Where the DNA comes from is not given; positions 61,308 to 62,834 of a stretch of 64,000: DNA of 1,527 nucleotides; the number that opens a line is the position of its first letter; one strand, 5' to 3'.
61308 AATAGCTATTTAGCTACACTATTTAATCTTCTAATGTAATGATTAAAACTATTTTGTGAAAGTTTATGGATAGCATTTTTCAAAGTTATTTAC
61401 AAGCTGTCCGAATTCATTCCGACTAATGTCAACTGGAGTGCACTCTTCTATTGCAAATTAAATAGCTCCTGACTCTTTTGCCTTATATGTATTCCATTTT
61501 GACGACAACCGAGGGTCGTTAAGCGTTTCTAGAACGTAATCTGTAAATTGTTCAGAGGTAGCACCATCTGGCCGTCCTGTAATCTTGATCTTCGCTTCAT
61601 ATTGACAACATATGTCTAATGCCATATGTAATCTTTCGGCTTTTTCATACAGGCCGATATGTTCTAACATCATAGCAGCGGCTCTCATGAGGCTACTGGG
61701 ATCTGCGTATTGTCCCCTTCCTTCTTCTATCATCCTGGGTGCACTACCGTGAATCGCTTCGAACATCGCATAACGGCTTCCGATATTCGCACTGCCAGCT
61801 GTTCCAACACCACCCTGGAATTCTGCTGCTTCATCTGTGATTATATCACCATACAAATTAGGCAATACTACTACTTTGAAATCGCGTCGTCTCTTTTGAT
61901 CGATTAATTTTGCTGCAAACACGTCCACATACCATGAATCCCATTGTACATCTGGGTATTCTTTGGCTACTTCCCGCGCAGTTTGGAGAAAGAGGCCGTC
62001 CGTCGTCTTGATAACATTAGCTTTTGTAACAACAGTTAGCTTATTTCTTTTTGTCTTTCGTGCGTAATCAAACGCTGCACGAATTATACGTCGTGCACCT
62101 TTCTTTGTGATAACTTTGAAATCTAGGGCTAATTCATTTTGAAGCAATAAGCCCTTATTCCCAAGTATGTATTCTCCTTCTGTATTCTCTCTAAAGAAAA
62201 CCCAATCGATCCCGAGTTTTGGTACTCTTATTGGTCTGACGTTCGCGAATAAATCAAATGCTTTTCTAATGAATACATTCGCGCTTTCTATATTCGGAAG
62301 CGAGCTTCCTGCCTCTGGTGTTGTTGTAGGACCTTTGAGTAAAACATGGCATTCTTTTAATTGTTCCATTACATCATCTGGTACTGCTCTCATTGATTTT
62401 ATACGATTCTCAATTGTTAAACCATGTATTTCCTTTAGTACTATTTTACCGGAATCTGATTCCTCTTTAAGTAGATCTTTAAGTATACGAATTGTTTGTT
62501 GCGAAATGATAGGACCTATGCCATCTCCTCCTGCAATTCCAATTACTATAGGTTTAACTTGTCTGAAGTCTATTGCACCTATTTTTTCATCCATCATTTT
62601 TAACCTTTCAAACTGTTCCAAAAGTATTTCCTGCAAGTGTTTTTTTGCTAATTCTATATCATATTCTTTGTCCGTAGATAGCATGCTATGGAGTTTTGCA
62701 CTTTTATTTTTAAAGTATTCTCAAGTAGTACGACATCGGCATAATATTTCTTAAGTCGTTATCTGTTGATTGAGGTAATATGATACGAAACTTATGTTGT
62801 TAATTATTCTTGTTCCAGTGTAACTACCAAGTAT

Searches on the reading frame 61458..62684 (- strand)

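Call 22: search_protein_families(library=pfam, proteins=[window:61458-62684:-])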
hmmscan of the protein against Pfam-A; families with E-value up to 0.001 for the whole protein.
window:61458-62684:- (408 aa): 1 family
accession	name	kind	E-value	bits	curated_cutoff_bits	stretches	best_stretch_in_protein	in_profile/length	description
PF00180.25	Iso_dh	-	3.5e-67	227.6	27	1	48-358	2-321/348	Isocitrate/isopropylmalate dehydrogenase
